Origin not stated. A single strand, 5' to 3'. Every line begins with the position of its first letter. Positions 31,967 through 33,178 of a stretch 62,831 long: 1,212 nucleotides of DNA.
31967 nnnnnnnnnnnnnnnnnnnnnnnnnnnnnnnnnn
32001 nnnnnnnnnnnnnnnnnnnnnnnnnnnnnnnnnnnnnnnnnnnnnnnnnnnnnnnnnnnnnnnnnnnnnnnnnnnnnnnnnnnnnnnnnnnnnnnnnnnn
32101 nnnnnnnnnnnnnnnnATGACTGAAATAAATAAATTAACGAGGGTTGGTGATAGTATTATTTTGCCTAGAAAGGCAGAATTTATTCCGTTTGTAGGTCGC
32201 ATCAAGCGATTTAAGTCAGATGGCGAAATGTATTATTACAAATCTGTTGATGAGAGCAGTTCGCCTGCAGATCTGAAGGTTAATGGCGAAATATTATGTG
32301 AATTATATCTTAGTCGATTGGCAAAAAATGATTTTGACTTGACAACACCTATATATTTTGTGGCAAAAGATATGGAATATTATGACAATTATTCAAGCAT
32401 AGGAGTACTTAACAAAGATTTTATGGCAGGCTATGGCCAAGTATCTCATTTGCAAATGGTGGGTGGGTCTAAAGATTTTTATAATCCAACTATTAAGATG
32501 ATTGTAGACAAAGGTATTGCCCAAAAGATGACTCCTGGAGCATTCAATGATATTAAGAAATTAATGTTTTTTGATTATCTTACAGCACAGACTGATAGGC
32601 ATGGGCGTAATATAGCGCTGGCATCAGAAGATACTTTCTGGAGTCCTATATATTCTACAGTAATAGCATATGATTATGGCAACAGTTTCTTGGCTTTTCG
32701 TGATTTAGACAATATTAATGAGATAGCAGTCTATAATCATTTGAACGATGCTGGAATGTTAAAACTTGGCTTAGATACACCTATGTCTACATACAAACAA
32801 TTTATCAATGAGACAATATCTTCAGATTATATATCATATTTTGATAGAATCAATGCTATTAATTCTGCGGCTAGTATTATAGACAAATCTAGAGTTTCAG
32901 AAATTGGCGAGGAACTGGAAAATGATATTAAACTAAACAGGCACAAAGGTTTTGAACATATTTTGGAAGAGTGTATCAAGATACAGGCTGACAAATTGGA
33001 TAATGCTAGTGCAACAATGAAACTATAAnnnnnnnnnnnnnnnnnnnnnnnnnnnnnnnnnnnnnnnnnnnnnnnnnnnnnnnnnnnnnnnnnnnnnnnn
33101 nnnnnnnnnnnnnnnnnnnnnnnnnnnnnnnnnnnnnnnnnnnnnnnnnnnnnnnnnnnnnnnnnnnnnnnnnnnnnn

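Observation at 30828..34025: Tandem trio of stand-alone HipA/CtkA-like kinases with no antitoxin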

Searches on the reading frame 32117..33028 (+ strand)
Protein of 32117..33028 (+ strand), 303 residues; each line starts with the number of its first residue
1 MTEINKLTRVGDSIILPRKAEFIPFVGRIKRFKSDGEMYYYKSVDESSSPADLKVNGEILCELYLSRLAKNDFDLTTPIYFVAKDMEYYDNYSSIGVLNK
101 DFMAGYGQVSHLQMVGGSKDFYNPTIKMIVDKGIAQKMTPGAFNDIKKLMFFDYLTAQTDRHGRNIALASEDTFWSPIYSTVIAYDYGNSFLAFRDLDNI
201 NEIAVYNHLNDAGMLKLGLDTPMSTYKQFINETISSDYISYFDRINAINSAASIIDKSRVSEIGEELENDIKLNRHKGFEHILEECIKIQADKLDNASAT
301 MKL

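Call 3: search_protein_families(library=pfam, proteins=[window:32117-33028:+], max_evalue=10)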
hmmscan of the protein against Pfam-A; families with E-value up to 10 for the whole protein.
window:32117-33028:+ (303 aa): 1 family
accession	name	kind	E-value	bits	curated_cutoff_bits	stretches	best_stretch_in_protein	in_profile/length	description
PF07804.18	HipA_C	-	0.00019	21.6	30.5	1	139-189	115-167/213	HipA-like C-terminal domain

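Call 4: search_protein_families(library=ncbifam, proteins=[window:32117-33028:+], max_evalue=10)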
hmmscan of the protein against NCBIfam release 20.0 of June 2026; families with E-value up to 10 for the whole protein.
window:32117-33028:+ (303 aa): 1 family
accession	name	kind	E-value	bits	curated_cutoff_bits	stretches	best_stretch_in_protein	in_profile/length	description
NF040730.1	CxCC_doxin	equivalog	0.092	12.5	65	0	74-95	31-52/83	thioredoxin-like (seleno)protein SaoT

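Call 5: search_protein_families(library=padloc, proteins=[window:32117-33028:+], max_evalue=10)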
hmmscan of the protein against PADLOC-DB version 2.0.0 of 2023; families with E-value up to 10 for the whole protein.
window:32117-33028:+ (303 aa): 2 families
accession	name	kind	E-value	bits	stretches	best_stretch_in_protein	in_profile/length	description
PDLC04340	PDC-M03A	-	5.6e-05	20.8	1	54-179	42-165/280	-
PDLC04339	PDC-M03A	-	6.5e-05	20.4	1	141-203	132-190/293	-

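Call 14: find_homologous_proteins(query=window:32117-33028:+)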
Query window:32117-33028:+ (303 aa): 1 proteins with E <= 0.001 among 510 candidates.
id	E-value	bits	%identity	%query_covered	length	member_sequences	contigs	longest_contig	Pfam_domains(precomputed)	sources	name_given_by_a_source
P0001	2.0e-198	676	100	100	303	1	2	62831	-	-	-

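Call 17: search_solved_structures(query=A2, max_evalue=10, show_alignments=3)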
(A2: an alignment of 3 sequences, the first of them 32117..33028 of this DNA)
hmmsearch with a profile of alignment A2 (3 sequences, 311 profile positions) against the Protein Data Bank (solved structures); distinct sequences matched with E-value up to 10: 2.
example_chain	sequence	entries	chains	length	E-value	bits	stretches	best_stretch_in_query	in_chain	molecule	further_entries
5gne_A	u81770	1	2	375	0.66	12.3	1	63-128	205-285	Leucine aminopeptidase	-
1abv_A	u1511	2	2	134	1.8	10.9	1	106-174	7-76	DELTA SUBUNIT OF THE F1F0-ATP SYNTHASE | ATP synthase delta chain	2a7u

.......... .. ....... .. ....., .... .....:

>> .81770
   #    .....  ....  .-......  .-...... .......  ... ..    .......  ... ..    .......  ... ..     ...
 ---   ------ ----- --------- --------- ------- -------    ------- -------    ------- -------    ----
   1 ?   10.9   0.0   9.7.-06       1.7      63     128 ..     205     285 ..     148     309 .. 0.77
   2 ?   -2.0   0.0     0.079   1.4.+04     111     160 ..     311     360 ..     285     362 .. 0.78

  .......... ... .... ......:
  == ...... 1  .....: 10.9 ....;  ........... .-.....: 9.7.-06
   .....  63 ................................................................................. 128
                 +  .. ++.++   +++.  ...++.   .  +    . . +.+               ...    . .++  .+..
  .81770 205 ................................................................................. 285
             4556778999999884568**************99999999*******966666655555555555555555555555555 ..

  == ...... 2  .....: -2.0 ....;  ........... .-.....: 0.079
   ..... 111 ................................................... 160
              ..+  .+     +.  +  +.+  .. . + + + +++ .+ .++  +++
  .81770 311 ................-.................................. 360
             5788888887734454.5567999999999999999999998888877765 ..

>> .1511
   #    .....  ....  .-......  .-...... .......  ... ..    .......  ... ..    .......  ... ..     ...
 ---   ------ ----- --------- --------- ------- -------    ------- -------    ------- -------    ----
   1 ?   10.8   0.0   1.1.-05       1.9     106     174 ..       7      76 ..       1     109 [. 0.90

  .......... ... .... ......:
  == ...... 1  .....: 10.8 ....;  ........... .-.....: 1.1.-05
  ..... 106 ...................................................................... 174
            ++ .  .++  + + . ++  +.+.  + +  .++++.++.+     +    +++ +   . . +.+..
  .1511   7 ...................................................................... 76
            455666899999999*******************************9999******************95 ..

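Call 23: search_protein_representatives(alignment_id=A2)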
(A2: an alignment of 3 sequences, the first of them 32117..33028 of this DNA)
Query: 3 sequences, 311 profile positions. Proteins with E-value up to 0.001 (for the whole library): 43; up to 1e-10: 29; up to 1e-30: 4. The best 43 are listed.
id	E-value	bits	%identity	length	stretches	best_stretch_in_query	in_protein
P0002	1.0e-150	517.5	-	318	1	1-311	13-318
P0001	5.6e-140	482.2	-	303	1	1-308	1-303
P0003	1.5e-127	441.5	-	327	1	1-309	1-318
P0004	5.6e-32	127.5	-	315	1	8-306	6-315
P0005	1.3e-30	123.0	-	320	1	8-307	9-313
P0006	6.1e-30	120.8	-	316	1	9-307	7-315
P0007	5.6e-28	114.4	-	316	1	6-307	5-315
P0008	2.0e-27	112.6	-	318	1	6-306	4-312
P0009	3.2e-25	105.3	-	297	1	8-306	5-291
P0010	2.7e-24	102.2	-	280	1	40-297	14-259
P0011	6.5e-24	101.0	-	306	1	51-302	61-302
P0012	1.6e-23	99.7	-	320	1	29-309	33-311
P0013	5.8e-22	94.6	-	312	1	8-306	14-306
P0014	1.5e-21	93.3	-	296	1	7-306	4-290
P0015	2.1e-20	89.5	-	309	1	4-309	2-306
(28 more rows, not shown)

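Call 26: search_protein_families(library=pfam, alignment_id=A3, max_evalue=1)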
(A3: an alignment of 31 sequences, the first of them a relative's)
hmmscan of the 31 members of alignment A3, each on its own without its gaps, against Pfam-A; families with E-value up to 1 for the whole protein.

A. member 1, P0001 (303 aa): 1 family
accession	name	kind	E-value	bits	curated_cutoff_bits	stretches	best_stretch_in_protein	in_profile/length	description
PF07804.18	HipA_C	-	0.00019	21.6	30.5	1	139-189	115-167/213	HipA-like C-terminal domain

B. families by the number of members that match (of 31 scanned): 33 families (the first 25 are shown)
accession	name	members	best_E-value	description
PF07804.18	HipA_C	5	1.7e-05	HipA-like C-terminal domain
PF18640.6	LepB_N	3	0.021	LepB N-terminal domain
PF00454.33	PI3_PI4_kinase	2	0.00051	Phosphatidylinositol 3- and 4-kinase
PF01282.25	Ribosomal_S24e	2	0.0038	Ribosomal protein S24e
PF03109.22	ABC1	2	0.017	ABC1 atypical kinase-like domain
PF13102.12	Phage_int_SAM_5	1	0.0012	Phage integrase SAM-like domain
PF21907.4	SAM_CEP-1_C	1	0.0028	CEP-1 C-terminal SAM domain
PF22819.2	TcaA_5th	1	0.0099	TcaA protein NTF2-like domain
PF25240.1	PUB2_N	1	0.012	PUB2-like, N-terminal domain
PF16836.11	PSY3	1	0.026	Shu complex component Psy3, DNA-binding description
PF10974.15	DUF2804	1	0.03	Domain of unknown function (DUF2804)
PF18989.5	DUF5722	1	0.032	Family of unknown function (DUF5722)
PF20196.3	DUF6559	1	0.034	Family of unknown function (DUF6559)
PF01473.26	Choline_bind_1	1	0.041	Putative cell wall binding repeat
PF23034.1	DUF7035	1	0.048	Domain of unknown function (DUF7035)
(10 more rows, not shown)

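Call 31: predict_structure(alignment_id=A3)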
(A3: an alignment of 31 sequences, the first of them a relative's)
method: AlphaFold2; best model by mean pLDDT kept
length: 303 residues; sequences in the alignment: 31
mean_pLDDT: 90.3   pTM: 0.91
mean pLDDT of the five models: 90.3, 90.2, 90.1, 89.6, 89.0
residues with pLDDT >= 90: 208; 70-90: 74; 50-70: 20; < 50: 1
segments of 3 or more residues with pLDDT < 50: none
pLDDT, mean of each block of 10 residues (from residue 1): 71 79 85 92 73 77 98 97 79 86 94 90 97 97 98 97 97 90 97 86 89 94 96 95 96 97 94 90 96 91 62
secondary structure, 60 per line:
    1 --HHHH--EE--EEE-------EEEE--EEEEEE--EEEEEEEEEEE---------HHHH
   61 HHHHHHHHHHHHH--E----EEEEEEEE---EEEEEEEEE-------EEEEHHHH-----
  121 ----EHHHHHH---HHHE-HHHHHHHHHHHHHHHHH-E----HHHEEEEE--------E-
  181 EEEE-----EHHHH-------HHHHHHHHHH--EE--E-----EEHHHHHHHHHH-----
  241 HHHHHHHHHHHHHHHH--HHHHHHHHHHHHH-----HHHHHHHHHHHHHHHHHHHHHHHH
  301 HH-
elements in order: H3-6 E13-15 E23-26 E29-34 E37-47 H57-73 E81-88 E92-100 E108-111 H112-115 H126-131 H140-156 E166-170 E181-184 H191-194 H202-211 H226-235 H241-256 H259-271 H277-302

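Call 33: fold_search(model_id=the predicted structure, library=pdb)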
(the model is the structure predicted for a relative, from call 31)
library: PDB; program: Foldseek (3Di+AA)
matches with E <= 10: 601; with E <= 0.001: 52
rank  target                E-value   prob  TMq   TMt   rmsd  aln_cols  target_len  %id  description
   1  3akk_C                9.7e-09  1.00  0.59  0.62   5.8       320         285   13  Crystal structure of A Helicobacter pylori proinflammatory kinase CtkA (released 2010-12-01)
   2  3akk_A                2.3e-08  1.00  0.64  0.65   5.2       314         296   13  Crystal structure of A Helicobacter pylori proinflammatory kinase CtkA (released 2010-12-01)
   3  3akk_B                3.0e-08  1.00  0.59  0.61   5.7       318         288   13  Crystal structure of A Helicobacter pylori proinflammatory kinase CtkA (released 2010-12-01)
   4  3akl_C                4.4e-08  1.00  0.64  0.68   4.8       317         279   15  Crystal structure of A Helicobacter pylori proinflammatory kinase CtkA (released 2010-12-01)
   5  3akl_A                9.0e-08  1.00  0.63  0.67   5.0       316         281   14  Crystal structure of A Helicobacter pylori proinflammatory kinase CtkA (released 2010-12-01)
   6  3akk_D                3.1e-07  1.00  0.66  0.69   4.8       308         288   14  Crystal structure of A Helicobacter pylori proinflammatory kinase CtkA (released 2010-12-01)
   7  7vkc                  3.5e-07  1.00  0.52  0.50   5.9       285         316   15  Crystal structure of a bacterial Ser/Thr kinase (released 2022-06-29)
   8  7wcf                  4.1e-07  1.00  0.53  0.51   5.5       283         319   17  Crystal structure of the kinase with AMP-PNP (released 2022-06-29)
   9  2wiu_A                6.7e-07  1.00  0.52  0.39   6.5       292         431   13  Mercury-modified bacterial persistence regulator hipBA (released 2009-07-28)
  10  3tpv                  9.8e-07  1.00  0.53  0.41   7.5       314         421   13  Structure of pHipA bound to ADP (released 2012-10-03)
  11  8ezr_B                1.4e-06  1.00  0.54  0.59   5.6       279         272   16  Crystal structure of the HipS(Lp)-HipT(Lp) complex from Legionella pneumophila, native protein (released 2023-09-27)
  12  3dnv_A                2.3e-06  1.00  0.51  0.39   5.7       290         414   13  MDT Protein (released 2009-01-27)
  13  2wiu_C                3.2e-06  1.00  0.44  0.35   9.6       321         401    9  Mercury-modified bacterial persistence regulator hipBA (released 2009-07-28)
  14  3dnt_A                3.4e-06  1.00  0.51  0.39   5.5       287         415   12  structures of MDT proteins (released 2009-01-27)
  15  3dnu                  3.8e-06  1.00  0.51  0.40   5.5       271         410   12  structure of MDT protein (released 2009-01-27)
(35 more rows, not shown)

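Call 50: search_solved_structures(query=A3, max_evalue=10, show_alignments=2)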
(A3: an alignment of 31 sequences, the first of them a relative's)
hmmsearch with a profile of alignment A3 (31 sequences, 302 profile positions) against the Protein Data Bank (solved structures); distinct sequences matched with E-value up to 10: 11.
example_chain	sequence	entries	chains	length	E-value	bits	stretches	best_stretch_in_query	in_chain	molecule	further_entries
3akj_A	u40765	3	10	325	5.1e-05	25.6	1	63-229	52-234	CtkA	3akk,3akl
8ezr_B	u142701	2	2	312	0.0038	19.5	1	120-215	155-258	HipT(Lp)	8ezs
7vkb_A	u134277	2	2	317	0.0039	19.4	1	120-215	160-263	HipA_C domain-containing protein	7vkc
7wcf_A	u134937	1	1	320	0.15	14.3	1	120-215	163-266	HipA_C domain-containing protein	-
4ldc_A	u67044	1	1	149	0.21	13.8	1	40-119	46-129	Double C2-like domain-containing protein beta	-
4jw1_A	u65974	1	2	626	0.22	13.7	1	138-205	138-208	Effector protein B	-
6zmu_A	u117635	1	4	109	0.3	13.2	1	174-223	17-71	Thioredoxin-1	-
4pu5_A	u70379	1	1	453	0.46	12.6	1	57-168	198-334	Toxin-antitoxin system toxin HipA family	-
4pu3_A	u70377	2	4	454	0.47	12.6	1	57-168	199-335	Toxin-antitoxin system toxin HipA family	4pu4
9kt0_A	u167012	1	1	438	0.9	11.7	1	149-221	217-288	PcApiGT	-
9ksv_A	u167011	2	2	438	0.9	11.7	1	149-221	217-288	PcApiGT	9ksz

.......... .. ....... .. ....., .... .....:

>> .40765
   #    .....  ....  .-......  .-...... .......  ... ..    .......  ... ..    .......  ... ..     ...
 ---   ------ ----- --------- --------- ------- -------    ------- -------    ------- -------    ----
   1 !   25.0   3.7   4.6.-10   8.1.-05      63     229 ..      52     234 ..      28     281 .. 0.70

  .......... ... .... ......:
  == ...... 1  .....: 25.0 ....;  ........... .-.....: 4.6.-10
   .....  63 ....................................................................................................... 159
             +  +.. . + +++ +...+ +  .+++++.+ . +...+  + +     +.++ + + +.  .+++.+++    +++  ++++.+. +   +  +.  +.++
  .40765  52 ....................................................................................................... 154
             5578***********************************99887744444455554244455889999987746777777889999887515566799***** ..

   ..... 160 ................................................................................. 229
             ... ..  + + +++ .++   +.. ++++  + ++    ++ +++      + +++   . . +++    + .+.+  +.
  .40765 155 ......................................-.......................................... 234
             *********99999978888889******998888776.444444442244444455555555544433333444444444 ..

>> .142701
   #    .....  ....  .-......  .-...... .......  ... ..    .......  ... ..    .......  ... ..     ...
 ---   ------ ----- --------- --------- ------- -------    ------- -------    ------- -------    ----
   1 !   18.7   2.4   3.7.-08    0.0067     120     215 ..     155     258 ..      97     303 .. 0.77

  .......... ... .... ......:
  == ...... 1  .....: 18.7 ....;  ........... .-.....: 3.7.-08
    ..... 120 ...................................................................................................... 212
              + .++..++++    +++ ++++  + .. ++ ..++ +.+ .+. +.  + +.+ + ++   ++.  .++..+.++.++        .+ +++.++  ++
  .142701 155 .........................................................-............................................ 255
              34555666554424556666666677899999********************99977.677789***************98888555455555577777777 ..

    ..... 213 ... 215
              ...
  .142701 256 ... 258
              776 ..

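Call 61: fold_search(model_id=the predicted structure, library=viral)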
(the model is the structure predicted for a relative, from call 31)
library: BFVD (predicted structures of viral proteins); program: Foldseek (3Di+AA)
matches with E <= 10: 359; with E <= 0.001: 16
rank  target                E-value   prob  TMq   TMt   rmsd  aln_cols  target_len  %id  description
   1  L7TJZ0                2.1e-06  1.00  0.46  0.32   7.7       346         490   12  PI3K/PI4K catalytic domain-containing protein [Halorubrum sodomense tailed virus 2]
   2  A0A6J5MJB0            3.2e-06  1.00  0.41  0.24   9.0       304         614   11  Phosphatidylinositol 3-/4-kinase, catalytic domain containing protein [uncultured Caudovirales phage]
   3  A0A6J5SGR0            6.8e-06  1.00  0.44  0.17   9.4       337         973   12  Uncharacterized protein [uncultured Caudovirales phage]
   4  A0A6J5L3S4            4.8e-05  1.00  0.32  0.21  12.4       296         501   11  Nudix_Hydrolase domain containing protein [uncultured Caudovirales phage]
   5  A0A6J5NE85            7.8e-05  1.00  0.40  0.16   8.4       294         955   13  Uncharacterized protein [uncultured Caudovirales phage]
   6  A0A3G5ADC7            2.4e-04  1.00  0.34  0.38  10.2       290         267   11  Uncharacterized protein [Satyrvirus sp.]
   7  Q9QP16                2.4e-04  0.97  0.30  0.22  18.9       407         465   11  Protein kinase [Infectious laryngotracheitis virus]
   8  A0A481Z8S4            4.9e-04  1.00  0.42  0.51   7.1       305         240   13  Uncharacterized protein [Pithovirus LCPAC302]
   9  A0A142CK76            4.9e-04  1.00  0.35  0.19  10.7       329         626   12  (no name in the UniProt tables at hand)
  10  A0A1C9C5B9            6.5e-04  1.00  0.41  0.22   7.8       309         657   11  Putative glycosyltransferase [Heterosigma akashiwo virus 01]
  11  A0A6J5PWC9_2          7.2e-04  1.00  0.42  0.13   8.2       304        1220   13  ADP ribosyltransferase [uncultured Caudovirales phage]
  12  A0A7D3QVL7            8.0e-04  0.98  0.37  0.26  15.6       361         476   13  Serine/threonine-protein kinase [Fadolivirus FV1/VV64]
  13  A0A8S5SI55            8.5e-04  0.99  0.40  0.20  10.3       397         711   10  CotH kinase protein [Siphoviridae sp. ctHAs12]
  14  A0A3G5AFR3            8.5e-04  0.98  0.34  0.23  19.0       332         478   11  Protein kinase domain-containing protein [Solivirus sp.]
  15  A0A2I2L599            9.5e-04  0.97  0.28  0.28  16.9       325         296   12  Actin-Fragmin Kinase domain-containing protein [Orpheovirus IHUMI-LCC2]
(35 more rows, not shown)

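Call 63: find_encoding_contigs(protein=window:32117-33028:+, flank=8000, max_places=6)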
Protein window:32117-33028:+ (303 aa): 1 contig read that carries it; 1 place shown.
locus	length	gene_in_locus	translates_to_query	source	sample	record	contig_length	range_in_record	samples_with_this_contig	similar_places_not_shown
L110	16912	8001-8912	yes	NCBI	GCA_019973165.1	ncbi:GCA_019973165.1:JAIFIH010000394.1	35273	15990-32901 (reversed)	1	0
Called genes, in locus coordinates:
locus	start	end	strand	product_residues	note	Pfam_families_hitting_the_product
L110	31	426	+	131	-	-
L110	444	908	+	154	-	-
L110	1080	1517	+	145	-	-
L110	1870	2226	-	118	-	-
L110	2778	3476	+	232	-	PF02308:MgtC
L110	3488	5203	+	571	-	PF03485:Arg_tRNA_synt_N, PF00750:tRNA-synt_1d, PF05746:DALR_1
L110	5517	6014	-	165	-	PF04070:DUF378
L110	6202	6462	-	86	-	-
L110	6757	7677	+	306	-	-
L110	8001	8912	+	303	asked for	-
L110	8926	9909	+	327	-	-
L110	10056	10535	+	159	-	PF03449:GreA_GreB_N, PF01272:GreA_GreB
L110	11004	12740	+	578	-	PF07973:tRNA_SAD, PF00587:tRNA-synt_2b, PF03129:HGTP_anticodon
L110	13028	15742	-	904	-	PF13476:AAA_23, PF13558:SbcC_Walker_B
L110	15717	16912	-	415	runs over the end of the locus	-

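Call 65: find_homologous_proteins(query=A3, max_evalue=0.00001)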
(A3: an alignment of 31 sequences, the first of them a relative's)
Query A3 (31 sequences) (303 aa, profile of the alignment): 2 proteins with E <= 0.00001 among 3459 candidates.
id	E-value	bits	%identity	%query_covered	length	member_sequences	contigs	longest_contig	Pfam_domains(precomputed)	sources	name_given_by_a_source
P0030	1.6e-79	285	67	5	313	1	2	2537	-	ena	-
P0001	1.9e-56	209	100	100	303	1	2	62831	-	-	-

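Call 67: find_related_loci(query=A2, collection=viral_contigs, flank=5000)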
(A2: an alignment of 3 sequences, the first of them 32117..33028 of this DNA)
Query A2 (303 aa) in viral_contigs; peptide patterns used: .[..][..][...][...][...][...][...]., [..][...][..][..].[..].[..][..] (x = any residue, [..] = any of these).
183 stretches matched a pattern, but none encodes a relative of the query by tblastn (E <= 1e-3).

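Call 68: find_related_loci(query=A2, collection=metagenome_contigs, flank=10000)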
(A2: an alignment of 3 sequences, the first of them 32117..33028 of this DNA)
Query A2 (303 aa) in metagenome_contigs; peptide patterns used: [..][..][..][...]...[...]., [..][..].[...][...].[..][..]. (x = any residue, [..] = any of these).
315 stretches matched a pattern, but none encodes a relative of the query by tblastn (E <= 1e-3).

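Call 78: search_protein_families(library=padloc, alignment_id=A3, max_evalue=0.01)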
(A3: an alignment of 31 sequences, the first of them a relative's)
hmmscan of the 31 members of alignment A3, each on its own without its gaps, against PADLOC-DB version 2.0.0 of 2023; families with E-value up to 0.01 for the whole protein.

A. member 1, P0001 (303 aa): 2 families
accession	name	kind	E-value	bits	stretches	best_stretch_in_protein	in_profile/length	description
PDLC04340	PDC-M03A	-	5.6e-05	20.8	1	54-179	42-165/280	-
PDLC04339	PDC-M03A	-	6.5e-05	20.4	1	141-203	132-190/293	-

B. families by the number of members that match (of 31 scanned): 6 families
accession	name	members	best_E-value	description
PDLC04340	PDC-M03A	20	1.6e-10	-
PDLC04344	PDC-M03A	17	4.6e-07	-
PDLC04342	PDC-M03A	14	2.2e-05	-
PDLC04345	PDC-M03A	7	5.3e-05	-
PDLC04339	PDC-M03A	2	4.1e-05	-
PDLC01720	Csa3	1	0.0001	Csa3_1_CAS-I-II-III-IV-V-VI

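Call 79: search_protein_families(library=phrogs, alignment_id=A3, max_evalue=0.01)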
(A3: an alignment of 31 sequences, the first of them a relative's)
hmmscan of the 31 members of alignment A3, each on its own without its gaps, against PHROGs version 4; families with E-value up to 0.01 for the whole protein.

A. member 1, P0001 (303 aa): 0 families

B. families by the number of members that match (of 31 scanned): 6 families
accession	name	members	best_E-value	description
phrog_3162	-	4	0.0011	-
phrog_8728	-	1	0.00016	-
phrog_31036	-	1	0.0011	-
phrog_5127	-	1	0.0023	integrase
phrog_34513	-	1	0.0057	-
phrog_3587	-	1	0.006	-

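Call 95: predict_structure(alignment_id=A4)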
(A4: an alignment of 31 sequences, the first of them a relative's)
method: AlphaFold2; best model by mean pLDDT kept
length: 327 residues; sequences in the alignment: 31
mean_pLDDT: 88.3   pTM: 0.90
mean pLDDT of the five models: 88.3, 87.6, 87.2, 86.6, 86.2
residues with pLDDT >= 90: 212; 70-90: 82; 50-70: 31; < 50: 2
segments of 3 or more residues with pLDDT < 50: none
pLDDT, mean of each block of 10 residues (from residue 1): 81 96 77 70 91 66 58 88 97 98 93 95 95 82 90 93 97 89 96 97 89 77 78 82 95 98 95 97 94 94 96 95 74
secondary structure, 60 per line:
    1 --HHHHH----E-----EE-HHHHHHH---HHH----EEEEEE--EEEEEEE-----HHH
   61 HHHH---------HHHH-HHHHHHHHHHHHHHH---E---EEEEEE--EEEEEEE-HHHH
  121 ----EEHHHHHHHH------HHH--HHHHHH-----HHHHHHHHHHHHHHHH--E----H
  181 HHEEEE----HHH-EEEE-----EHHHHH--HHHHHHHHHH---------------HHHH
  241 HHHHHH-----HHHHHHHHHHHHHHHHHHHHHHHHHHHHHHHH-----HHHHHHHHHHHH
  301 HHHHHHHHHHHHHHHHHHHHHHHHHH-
elements in order: H3-7 H21-27 E38-43 E46-52 H58-64 H74-77 H79-93 E101-106 E109-115 H117-120 H127-134 H146-151 H157-172 E183-186 E195-198 H205-209 H212-221 H237-246 H252-283 H289-326

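Call 98: fold_search(model_id=the predicted structure, library=pdb)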
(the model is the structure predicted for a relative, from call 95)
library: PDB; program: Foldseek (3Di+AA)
matches with E <= 10: 657; with E <= 0.001: 51
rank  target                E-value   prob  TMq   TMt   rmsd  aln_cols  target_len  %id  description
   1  3akj_A                1.6e-08  1.00  0.58  0.68   4.8       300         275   11  Crystal structure of A Helicobacter pylori proinflammatory kinase CtkA (released 2010-12-01)
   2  3akk_A                1.9e-08  1.00  0.53  0.58   7.1       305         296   12  Crystal structure of A Helicobacter pylori proinflammatory kinase CtkA (released 2010-12-01)
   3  3akl_A                3.4e-08  1.00  0.53  0.60   5.7       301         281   12  Crystal structure of A Helicobacter pylori proinflammatory kinase CtkA (released 2010-12-01)
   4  3akk_C                3.5e-08  1.00  0.58  0.65   5.0       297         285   11  Crystal structure of A Helicobacter pylori proinflammatory kinase CtkA (released 2010-12-01)
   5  3akk_B                8.1e-08  1.00  0.55  0.61   6.0       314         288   11  Crystal structure of A Helicobacter pylori proinflammatory kinase CtkA (released 2010-12-01)
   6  3akl_C                1.3e-07  1.00  0.51  0.58   6.2       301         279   11  Crystal structure of A Helicobacter pylori proinflammatory kinase CtkA (released 2010-12-01)
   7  3akk_D                2.7e-07  1.00  0.57  0.63   5.7       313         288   12  Crystal structure of A Helicobacter pylori proinflammatory kinase CtkA (released 2010-12-01)
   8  5jda                  2.3e-06  1.00  0.37  0.35  12.1       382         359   14  Bacillus cereus CotH kinase plus Mg2+/AMP (released 2016-05-18)
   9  7wcf                  4.5e-06  1.00  0.47  0.48   5.9       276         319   12  Crystal structure of the kinase with AMP-PNP (released 2022-06-29)
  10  5jd9                  6.2e-06  1.00  0.42  0.39  10.7       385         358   14  Bacillus cereus CotH kinase (released 2016-05-18)
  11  4pu5                  6.9e-06  1.00  0.44  0.35   7.2       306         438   13  Shewanella oneidensis Toxin Antitoxin System Toxin Protein HipA Bound with AMPPNP and Mg (released 2014-08-06)
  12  4pu4_B                9.1e-06  1.00  0.48  0.39   7.5       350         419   12  Shewanella oneidensis MR-1 Toxin Antitoxin System HipA, HipB and its operator DNA complex (space group P21) (released 2014-08-06)
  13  4pu3_A                1.0e-05  1.00  0.46  0.37   6.8       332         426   13  Shewanella oneidensis MR-1 Toxin Antitoxin System HipA, HipB and its operator DNA complex (space group P212121) (released 2014-08-06)
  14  8ezr_B                3.4e-05  1.00  0.49  0.57   6.2       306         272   12  Crystal structure of the HipS(Lp)-HipT(Lp) complex from Legionella pneumophila, native protein (released 2023-09-27)
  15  3tpt_A                3.4e-05  1.00  0.40  0.34   7.1       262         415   11  Structure of HipA(D309Q) bound to ADP (released 2012-10-03)
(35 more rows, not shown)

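Call 99: search_dna_similar(query=window:32117-33028:+, collection=phages, mode=protein, max_evalue=0.001, max_rows=10)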
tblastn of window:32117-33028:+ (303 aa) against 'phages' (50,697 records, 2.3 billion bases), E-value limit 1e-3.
No match.

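Call 100: search_dna_similar(query=window:32117-33028:+, collection=plasmids, mode=protein, max_evalue=0.001, max_rows=10)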
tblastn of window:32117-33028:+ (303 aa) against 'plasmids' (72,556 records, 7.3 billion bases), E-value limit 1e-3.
No match.
